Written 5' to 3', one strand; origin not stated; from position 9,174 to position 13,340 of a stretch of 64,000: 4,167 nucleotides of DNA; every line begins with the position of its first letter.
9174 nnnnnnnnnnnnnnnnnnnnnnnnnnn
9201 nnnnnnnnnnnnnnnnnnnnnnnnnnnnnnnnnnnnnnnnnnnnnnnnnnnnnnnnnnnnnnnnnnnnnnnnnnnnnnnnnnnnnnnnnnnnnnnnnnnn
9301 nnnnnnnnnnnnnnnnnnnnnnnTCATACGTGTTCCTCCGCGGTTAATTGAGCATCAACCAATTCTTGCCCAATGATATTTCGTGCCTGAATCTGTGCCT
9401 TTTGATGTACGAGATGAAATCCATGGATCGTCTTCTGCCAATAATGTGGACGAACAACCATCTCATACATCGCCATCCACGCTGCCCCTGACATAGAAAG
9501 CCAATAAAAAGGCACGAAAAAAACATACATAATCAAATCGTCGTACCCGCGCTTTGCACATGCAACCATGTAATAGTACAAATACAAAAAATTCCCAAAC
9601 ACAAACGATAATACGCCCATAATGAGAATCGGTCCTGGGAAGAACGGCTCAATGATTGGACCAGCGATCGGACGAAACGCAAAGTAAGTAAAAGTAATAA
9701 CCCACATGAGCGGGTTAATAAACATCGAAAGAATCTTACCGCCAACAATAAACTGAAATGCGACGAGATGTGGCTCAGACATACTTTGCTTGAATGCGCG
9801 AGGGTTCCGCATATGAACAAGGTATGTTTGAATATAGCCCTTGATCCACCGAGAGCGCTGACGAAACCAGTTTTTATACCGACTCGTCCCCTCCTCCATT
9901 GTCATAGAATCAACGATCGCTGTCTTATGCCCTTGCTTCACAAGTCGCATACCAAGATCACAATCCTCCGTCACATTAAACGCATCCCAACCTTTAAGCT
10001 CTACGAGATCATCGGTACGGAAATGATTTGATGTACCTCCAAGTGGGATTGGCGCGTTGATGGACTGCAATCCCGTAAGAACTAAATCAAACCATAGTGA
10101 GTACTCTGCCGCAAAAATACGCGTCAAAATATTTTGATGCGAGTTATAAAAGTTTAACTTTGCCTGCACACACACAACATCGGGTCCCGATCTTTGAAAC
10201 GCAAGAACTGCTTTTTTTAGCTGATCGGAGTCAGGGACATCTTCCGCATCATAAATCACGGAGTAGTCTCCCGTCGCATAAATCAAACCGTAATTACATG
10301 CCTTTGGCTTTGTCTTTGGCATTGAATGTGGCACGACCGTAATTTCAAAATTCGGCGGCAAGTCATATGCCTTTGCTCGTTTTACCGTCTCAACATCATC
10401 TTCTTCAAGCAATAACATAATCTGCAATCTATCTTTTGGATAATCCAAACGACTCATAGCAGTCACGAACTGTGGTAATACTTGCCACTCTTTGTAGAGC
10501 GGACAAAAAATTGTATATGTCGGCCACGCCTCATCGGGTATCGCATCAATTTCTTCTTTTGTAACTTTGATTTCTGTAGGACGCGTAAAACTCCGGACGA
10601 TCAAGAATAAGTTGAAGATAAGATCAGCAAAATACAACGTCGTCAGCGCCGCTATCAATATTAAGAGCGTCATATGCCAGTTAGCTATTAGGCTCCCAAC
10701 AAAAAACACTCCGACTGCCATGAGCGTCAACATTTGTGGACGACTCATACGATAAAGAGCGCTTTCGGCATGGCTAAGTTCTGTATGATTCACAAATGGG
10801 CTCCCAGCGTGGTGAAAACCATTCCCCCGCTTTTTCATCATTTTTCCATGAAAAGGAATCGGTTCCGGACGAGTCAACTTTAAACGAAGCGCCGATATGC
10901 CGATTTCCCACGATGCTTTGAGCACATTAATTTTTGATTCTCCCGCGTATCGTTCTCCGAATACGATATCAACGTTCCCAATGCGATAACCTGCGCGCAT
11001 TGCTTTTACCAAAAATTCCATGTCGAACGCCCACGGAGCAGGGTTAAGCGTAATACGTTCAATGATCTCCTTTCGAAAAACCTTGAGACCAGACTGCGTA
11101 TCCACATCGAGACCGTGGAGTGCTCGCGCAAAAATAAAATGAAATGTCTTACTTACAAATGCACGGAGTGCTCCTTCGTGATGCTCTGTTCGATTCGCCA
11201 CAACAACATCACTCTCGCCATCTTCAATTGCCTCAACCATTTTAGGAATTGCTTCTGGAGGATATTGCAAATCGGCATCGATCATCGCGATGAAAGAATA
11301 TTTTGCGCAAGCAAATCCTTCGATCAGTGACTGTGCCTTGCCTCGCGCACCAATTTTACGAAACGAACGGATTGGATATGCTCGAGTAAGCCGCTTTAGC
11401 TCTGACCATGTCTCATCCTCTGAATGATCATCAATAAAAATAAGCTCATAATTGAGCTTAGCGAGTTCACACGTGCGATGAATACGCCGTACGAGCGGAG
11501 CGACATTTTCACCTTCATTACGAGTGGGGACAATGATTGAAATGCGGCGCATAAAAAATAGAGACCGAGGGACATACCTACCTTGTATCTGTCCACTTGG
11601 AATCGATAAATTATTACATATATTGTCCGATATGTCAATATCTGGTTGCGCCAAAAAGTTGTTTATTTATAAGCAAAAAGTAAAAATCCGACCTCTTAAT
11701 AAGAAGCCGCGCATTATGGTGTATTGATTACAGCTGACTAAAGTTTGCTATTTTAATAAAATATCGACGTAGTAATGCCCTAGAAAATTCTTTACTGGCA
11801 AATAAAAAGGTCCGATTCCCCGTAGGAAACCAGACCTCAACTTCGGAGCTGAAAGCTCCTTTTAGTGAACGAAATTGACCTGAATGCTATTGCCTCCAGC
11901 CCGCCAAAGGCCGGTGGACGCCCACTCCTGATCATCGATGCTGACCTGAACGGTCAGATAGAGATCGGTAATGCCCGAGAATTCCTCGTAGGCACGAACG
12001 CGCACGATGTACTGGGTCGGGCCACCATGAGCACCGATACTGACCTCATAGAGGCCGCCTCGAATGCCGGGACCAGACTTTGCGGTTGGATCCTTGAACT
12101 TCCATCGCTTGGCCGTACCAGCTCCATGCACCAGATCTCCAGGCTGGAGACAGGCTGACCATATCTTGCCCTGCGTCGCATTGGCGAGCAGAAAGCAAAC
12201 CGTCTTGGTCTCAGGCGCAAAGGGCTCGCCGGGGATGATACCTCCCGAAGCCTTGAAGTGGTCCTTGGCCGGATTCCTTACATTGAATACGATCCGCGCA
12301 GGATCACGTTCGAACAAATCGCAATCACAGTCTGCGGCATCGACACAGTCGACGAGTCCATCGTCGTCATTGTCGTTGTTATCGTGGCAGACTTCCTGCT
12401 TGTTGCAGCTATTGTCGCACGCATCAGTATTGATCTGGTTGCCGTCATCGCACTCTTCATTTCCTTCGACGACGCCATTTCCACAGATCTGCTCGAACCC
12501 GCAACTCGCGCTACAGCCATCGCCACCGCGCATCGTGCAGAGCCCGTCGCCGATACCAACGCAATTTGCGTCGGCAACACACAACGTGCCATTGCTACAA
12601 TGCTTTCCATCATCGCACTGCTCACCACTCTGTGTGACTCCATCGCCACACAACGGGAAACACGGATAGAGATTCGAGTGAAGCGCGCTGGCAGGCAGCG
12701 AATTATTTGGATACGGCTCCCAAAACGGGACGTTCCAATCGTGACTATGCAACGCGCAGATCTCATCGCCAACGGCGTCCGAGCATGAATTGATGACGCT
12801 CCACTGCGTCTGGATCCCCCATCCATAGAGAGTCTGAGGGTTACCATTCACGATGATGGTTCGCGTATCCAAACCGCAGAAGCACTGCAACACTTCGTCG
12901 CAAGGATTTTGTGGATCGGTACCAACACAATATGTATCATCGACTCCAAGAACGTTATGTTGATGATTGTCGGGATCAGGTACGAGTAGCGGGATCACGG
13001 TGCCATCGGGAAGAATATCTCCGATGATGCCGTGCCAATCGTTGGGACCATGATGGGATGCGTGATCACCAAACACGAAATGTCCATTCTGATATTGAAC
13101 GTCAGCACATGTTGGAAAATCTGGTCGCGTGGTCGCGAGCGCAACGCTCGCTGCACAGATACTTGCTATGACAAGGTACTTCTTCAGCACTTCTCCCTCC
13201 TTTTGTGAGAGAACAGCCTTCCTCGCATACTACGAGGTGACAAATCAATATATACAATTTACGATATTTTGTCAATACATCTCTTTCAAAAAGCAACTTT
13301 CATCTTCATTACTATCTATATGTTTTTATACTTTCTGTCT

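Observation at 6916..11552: Two unusual fusion enzymes in the glycosylation locus: flippase-GT4 and DPM1-like GT2 joined to a processive QxxRW GT2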

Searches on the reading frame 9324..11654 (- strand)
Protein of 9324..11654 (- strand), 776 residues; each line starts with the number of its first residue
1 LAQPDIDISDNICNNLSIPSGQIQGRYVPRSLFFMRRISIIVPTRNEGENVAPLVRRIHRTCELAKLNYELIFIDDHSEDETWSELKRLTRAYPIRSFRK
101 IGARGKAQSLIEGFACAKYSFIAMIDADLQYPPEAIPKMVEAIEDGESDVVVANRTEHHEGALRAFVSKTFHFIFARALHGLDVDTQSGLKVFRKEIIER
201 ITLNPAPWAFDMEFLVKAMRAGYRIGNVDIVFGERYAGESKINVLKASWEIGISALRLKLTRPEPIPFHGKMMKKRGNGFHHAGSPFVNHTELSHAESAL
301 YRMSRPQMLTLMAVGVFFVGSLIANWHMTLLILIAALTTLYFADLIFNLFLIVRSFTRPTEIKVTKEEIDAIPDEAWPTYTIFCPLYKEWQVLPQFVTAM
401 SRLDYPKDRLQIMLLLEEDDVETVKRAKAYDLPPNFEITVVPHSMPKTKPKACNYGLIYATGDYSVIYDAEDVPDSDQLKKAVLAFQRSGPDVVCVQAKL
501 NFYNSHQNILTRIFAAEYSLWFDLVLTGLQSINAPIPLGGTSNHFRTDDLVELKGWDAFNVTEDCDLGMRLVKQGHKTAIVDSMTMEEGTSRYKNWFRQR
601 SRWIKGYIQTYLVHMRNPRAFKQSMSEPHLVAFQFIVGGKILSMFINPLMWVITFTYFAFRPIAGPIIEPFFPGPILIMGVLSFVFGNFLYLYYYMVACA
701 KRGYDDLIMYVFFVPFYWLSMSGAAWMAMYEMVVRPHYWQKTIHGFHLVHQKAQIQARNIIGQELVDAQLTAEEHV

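Call 4: search_protein_families(library=pfam, proteins=[window:9324-11654:-], max_evalue=0.01)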
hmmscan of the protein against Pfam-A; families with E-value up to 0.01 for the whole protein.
window:9324-11654:- (776 aa): 6 families
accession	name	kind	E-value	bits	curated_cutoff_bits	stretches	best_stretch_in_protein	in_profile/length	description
PF00535.33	Glycos_transf_2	-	9.9e-43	146.4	23.3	2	39-201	1-167/168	Glycosyl transferase family 2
PF13641.12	Glyco_tranf_2_3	-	8.1e-34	118.1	27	2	378-606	1-230/230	Glycosyltransferase like family 2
PF13632.12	Glyco_trans_2_3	-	1.2e-22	81.2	27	1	466-658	3-186/198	Glycosyl transferase family group 2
PF13506.12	Glyco_transf_21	-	2.2e-13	50.5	21.7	2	440-604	7-173/174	Glycosyl transferase family 21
PF10111.15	Glyco_tranf_2_2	-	7.9e-05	22.7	27.3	1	39-142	1-105/276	Glycosyltransferase like family 2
PF13733.12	Glyco_transf_7N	-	0.002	18.2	27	1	22-85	33-95/134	N-terminal region of glycosyl transferase group 7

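Call 6: search_protein_families(library=ncbifam, proteins=[window:9324-11654:-], max_evalue=0.01)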
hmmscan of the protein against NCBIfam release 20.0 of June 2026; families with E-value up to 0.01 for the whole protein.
window:9324-11654:- (776 aa): 23 families
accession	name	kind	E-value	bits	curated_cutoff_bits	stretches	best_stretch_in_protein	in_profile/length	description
TIGR03937.1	PgaC_IcaA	equivalog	1.8e-28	99.6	422.3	2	36-146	45-153/407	poly-beta-1,6-N-acetyl-D-glucosamine synthase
NF047588.1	GlcsyltransPgfSStrep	equivalog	2.6e-22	79.4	500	1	37-202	2-168/308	glycosyltransferase PgfS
TIGR03030.1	CelA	equivalog_domain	3.9e-22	78.1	699.1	1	338-614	92-384/714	UDP-forming cellulose synthase catalytic subunit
TIGR03111.1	glyc2_xrt_Gpos1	hypoth_equivalog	5.1e-22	78.3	363.95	2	354-660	27-335/439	TIGR03111 family XrtG-associated glycosyltransferase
TIGR04182.1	glyco_TIGR04182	equivalog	6.9e-22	78.2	325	1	38-269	2-227/293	S-layer glycoprotein N-glycosyltransferase AglJ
NF007986.1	PRK10714.1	equivalog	4e-21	75.3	529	1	35-246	5-214/316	undecaprenyl-phosphate 4-deoxy-4-formamido-L-arabinose transferase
TIGR03965.1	mycofact_glyco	equivalog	7.8e-20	71.2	280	2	373-608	69-301/467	mycofactocin biosynthesis glycosyltransferase MftF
NF041875.1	EPS_EpsD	equivalog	3.8e-14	52.8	370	1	38-152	1-113/325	exopolysaccharide biosynthesis glycosyltransferase EpsD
TIGR04283.1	glyco_like_mftF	equivalog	1.3e-13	51.1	182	1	38-147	1-101/221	TIGR04283 family arsenosugar biosynthesis glycosyltransferase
NF041391.1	DPhHxTase_Halo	equivalog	6.9e-13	48.1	375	1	45-258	4-208/213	dolichyl-phosphate hexose transferase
NF041865.1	EpsU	equivalog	5.9e-12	45.3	700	1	378-609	39-267/394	exopolysaccharide biosynthesis GT2 family glycosyltransferase EpsU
TIGR03469.1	HpnB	hypoth_equivalog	1.2e-10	41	379.25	2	37-175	45-192/386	hopene-associated glycosyltransferase HpnB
NF053846.1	glyco_with_XrtP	equivalog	1.8e-09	36.8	520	1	532-742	218-435/440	XrtP-associated glycosyltransferase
NF010496.0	PRK13915.1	equivalog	4.2e-09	35.9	262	1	36-142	31-141/307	glucosyl-3-phosphoglycerate synthase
NF058614.1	PPMAGASynPpgS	equivalog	6.1e-09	35.6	370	1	40-234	4-200/226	polyprenyl-phospho-N-acetylgalactosaminyl synthase PpgS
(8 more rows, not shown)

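Call 11: find_homologous_proteins(query=window:9324-11552:-, max_evalue=0.00001)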
Query window:9324-11552:- (742 aa): 3404 proteins with E <= 0.00001 among 8000 candidates; the best 120 are listed.
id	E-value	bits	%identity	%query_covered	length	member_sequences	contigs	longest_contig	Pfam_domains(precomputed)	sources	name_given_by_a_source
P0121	0.0e+0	1728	100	100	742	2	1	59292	PF13632.13,PF13506.14,PF13641.13,PF00535.33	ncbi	ncbi:MAG: glycosyltransferase [Patescibacteria group bacterium]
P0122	0.0e+0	1247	70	99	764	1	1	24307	PF13632.13,PF13506.14,PF13641.13,PF00535.33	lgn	-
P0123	0.0e+0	1092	63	99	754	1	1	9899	PF13632.13,PF10111.15,PF13506.14,PF13641.13,PF00535.33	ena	-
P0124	0.0e+0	1089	62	100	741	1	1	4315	PF13632.13,PF10111.15,PF13506.14,PF13641.13,PF00535.33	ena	-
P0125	0.0e+0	1087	62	100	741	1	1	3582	PF13632.13,PF10111.15,PF13506.14,PF13641.13,PF00535.33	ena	-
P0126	0.0e+0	1084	62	99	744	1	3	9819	PF13632.13,PF10111.15,PF13506.14,PF13641.13,PF00535.33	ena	-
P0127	0.0e+0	1082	63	99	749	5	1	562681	PF13632.13,PF10111.15,PF13506.14,PF13641.13,PF00535.33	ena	-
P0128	0.0e+0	1070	62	99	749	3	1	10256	PF13632.13,PF13506.14,PF13641.13,PF00535.33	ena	-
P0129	0.0e+0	1066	62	100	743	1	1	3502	PF13632.13,PF10111.15,PF13506.14,PF13641.13,PF00535.33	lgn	-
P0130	0.0e+0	1065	61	99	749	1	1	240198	PF13632.13,PF10111.15,PF13506.14,PF13641.13,PF00535.33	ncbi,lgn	-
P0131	0.0e+0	1057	61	100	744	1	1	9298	PF13632.13,PF10111.15,PF13506.14,PF13641.13,PF00535.33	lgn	-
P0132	0.0e+0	1054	60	99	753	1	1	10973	PF13632.13,PF10111.15,PF13506.14,PF13641.13,PF00535.33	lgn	-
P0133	0.0e+0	1053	61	99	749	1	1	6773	PF13632.13,PF10111.15,PF13506.14,PF13641.13,PF00535.33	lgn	-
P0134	0.0e+0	1052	61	99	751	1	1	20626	PF13632.13,PF10111.15,PF13506.14,PF13641.13,PF00535.33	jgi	jgi:cellulose synthase/poly-beta-1,6-N-acetylglucosamine synthase-like glycosyltransferase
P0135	0.0e+0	1052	60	100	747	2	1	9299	PF13632.13,PF10111.15,PF13506.14,PF13641.13,PF00535.33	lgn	-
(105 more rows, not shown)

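Call 12: search_solved_structures(query=window:9324-11552:-, max_evalue=0.001, show_alignments=0)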
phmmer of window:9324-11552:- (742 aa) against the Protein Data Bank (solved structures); distinct sequences matched with E-value up to 0.001: 10.
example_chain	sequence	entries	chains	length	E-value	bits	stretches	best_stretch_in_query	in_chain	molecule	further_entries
5mlz_A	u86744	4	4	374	4.6e-32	114.6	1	3-209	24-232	Dolichol monophosphate mannose synthase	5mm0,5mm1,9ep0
9hwj_A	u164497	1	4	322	1.5e-15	60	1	2-208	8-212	Undecaprenyl-phosphate 4-deoxy-4-formamido-L-arabinose transferase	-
9bhc_C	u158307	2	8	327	5.4e-15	58.2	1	2-168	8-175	Undecaprenyl-phosphate 4-deoxy-4-formamido-L-arabinose transferase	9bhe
8vxh_A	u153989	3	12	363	7.2e-15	57.7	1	2-168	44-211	Undecaprenyl-phosphate 4-deoxy-4-formamido-L-arabinose transferase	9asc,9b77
5ekp_C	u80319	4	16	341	8.7e-14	54.2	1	4-217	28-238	Uncharacterized glycosyltransferase sll0501 | Glycosyltransferase sll0501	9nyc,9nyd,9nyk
9nye_A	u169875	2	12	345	9.1e-14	54.1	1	4-217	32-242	Glycosyltransferase sll0501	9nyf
5eke_A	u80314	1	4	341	9.6e-14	54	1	4-215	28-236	Uncharacterized glycosyltransferase sll0501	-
6yv7_A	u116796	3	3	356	3.4e-07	32.4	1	332-452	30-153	Glycosyl transferase, family 2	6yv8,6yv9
6yv7_B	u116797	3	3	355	3.4e-07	32.4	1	332-463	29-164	Glycosyl transferase, family 2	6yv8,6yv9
6h1j_A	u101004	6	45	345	4.4e-06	28.7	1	1-167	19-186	Probable ss-1,3-N-acetylglucosaminyltransferase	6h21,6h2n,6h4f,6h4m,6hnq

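Call 51: predict_structure(alignment_id=A2)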
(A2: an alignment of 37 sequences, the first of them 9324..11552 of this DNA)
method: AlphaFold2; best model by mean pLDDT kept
length: 742 residues; sequences in the alignment: 37
mean_pLDDT: 87.5   pTM: 0.82
mean pLDDT of the five models: 87.5, 87.1, 86.0, 84.0, 83.8
residues with pLDDT >= 90: 380; 70-90: 321; 50-70: 37; < 50: 4
segments of 3 or more residues with pLDDT < 50: 739-742
pLDDT, mean of each block of 10 residues (from residue 1): 92 93 97 97 93 95 90 91 95 93 96 95 80 88 92 94 90 85 93 93 78 84 86 89 87 86 85 90 97 94 91 89 88 95 97 84 92 97 90 90 92 85 96 92 97 93 86 70 79 89 86 94 83 91 92 80 87 91 83 84 87 84 91 89 85 75 70 78 86 90 71 64 74 63 31
secondary structure, 60 per line:
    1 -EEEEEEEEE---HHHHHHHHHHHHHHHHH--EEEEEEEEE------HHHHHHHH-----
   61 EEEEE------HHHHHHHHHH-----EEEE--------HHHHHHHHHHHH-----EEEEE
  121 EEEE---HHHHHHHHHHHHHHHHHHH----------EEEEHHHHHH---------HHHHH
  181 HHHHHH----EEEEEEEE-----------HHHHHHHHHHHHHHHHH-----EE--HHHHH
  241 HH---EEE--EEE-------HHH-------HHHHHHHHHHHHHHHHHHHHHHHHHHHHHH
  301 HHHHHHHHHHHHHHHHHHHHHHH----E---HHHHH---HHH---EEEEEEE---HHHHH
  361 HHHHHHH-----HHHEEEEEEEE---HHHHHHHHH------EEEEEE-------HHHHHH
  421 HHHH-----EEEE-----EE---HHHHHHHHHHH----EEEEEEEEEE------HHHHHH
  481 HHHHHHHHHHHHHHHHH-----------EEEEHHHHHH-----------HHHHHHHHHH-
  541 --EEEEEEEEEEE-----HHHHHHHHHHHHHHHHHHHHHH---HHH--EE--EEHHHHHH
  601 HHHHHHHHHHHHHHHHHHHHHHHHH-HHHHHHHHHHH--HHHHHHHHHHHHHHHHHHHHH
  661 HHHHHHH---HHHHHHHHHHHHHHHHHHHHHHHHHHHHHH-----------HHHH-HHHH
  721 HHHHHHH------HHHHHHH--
elements in order (helices of 4 or more, strands of 3 or more residues): E2-10 H14-30 E33-41 H48-55 E61-65 H72-81 E87-90 H99-110 E116-124 H128-146 E157-160 H161-166 H176-186 E191-198 H210-226 H236-242 E246-248 E251-253 H271-323 H332-336 E346-352 H356-367 E376-383 H387-395 E402-407 H415-424 E430-433 H444-454 E459-468 H475-497 E509-512 H513-518 H530-539 E543-553 H559-580 H595-625 H627-637 H640-667 H671-700 H712-715 H717-727 H734-740

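Call 53: fold_search(model_id=the predicted structure, library=pdb)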
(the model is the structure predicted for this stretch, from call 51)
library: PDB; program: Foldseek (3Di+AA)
matches with E <= 10: 1353; with E <= 0.001: 369
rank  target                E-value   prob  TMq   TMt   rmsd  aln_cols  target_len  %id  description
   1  4p00_A                4.8e-16  1.00  0.41  0.42   6.2       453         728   18  Bacterial Cellulose Synthase in complex with cyclic-di-GMP and UDP (released 2014-04-09)
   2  9b8v_E                7.9e-16  1.00  0.41  0.36  15.8       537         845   16  AlphaFold2 informed cryo-EM model of the E. coli cellulose synthase BcsAG3B6 complex (released 2025-02-19)
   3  5mlz                  3.6e-15  1.00  0.28  0.57   2.1       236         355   32  Dolichyl phosphate mannose synthase in complex with GDP and Mg2+ (released 2017-08-09)
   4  5ej1_A                4.6e-15  1.00  0.42  0.43   5.9       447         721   19  Pre-translocation state of bacterial cellulose synthase (released 2016-03-30)
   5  7sp7_A                6.0e-15  1.00  0.36  0.51  14.4       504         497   13  Chlorella virus hyaluronan synthase inhibited by UDP (released 2022-04-06)
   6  9fnn_A                1.2e-14  1.00  0.39  0.37  27.9       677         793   15  Cryo-EM structure of the c-di-GMP-saturated 'crown'less Bcs macrocomplex for cellulose secretion in E. coli (released 2024-10-16)
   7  9ep0                  1.4e-14  1.00  0.27  0.56   2.8       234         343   29  Dolichyl phosphate mannose synthase in complex with donor (GDP-Man) and traces of acceptor (Dol55P) and product (Dol55P- (released 2025-10-01)
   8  8smp_A                1.4e-14  1.00  0.33  0.44  17.5       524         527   15  Xenopus laevis hyaluronan synthase 1, UDP-bound, gating loop inserted state (released 2024-05-01)
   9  9yq5_A                1.6e-14  1.00  0.38  0.54  13.7       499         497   13  Chlorella virus hyaluronan synthase bound to an inserted UDP-GlcA (released 2025-12-10)
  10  8sne_A                1.7e-14  1.00  0.37  0.53  14.0       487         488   14  Chlorella virus Hyaluronan Synthase bound to GlcA extended GlcNAc primer and UDP (released 2024-05-01)
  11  8smn_A                1.7e-14  1.00  0.31  0.44  19.8       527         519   14  Xenopus laevis hyaluronan synthase 1, nascent HA polymer bound state (released 2024-05-01)
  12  7sp9_A                1.9e-14  1.00  0.30  0.43  18.2       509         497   12  Chlorella virus Hyaluronan Synthase in the GlcNAc-primed channel-closed state (released 2022-04-06)
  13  7sp8_A                2.0e-14  1.00  0.31  0.43  17.6       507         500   13  Chlorella virus Hyaluronan Synthase bound to UDP-GlcNAc (released 2022-04-06)
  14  4hg6_A                2.7e-14  1.00  0.38  0.38  14.8       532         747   17  Structure of a cellulose synthase - cellulose translocation intermediate (released 2012-12-19)
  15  9asc_A                3.5e-14  1.00  0.26  0.59   3.3       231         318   24  Cryo-EM Structure of the Glycosyltransferase ArnC from Salmonella enterica in the UDP-bound State Determined on Talos  (released 2025-02-05)
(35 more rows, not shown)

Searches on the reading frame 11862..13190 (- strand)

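Call 4: search_protein_families(library=pfam, proteins=[window:11862-13190:-], max_evalue=0.01)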
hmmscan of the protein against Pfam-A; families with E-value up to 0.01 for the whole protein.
window:11862-13190:- (442 aa): 1 family
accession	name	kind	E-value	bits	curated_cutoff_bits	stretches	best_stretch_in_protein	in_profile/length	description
PF13948.11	DUF4215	-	1.4e-11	44.9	27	2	229-263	16-47/47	Domain of unknown function (DUF4215)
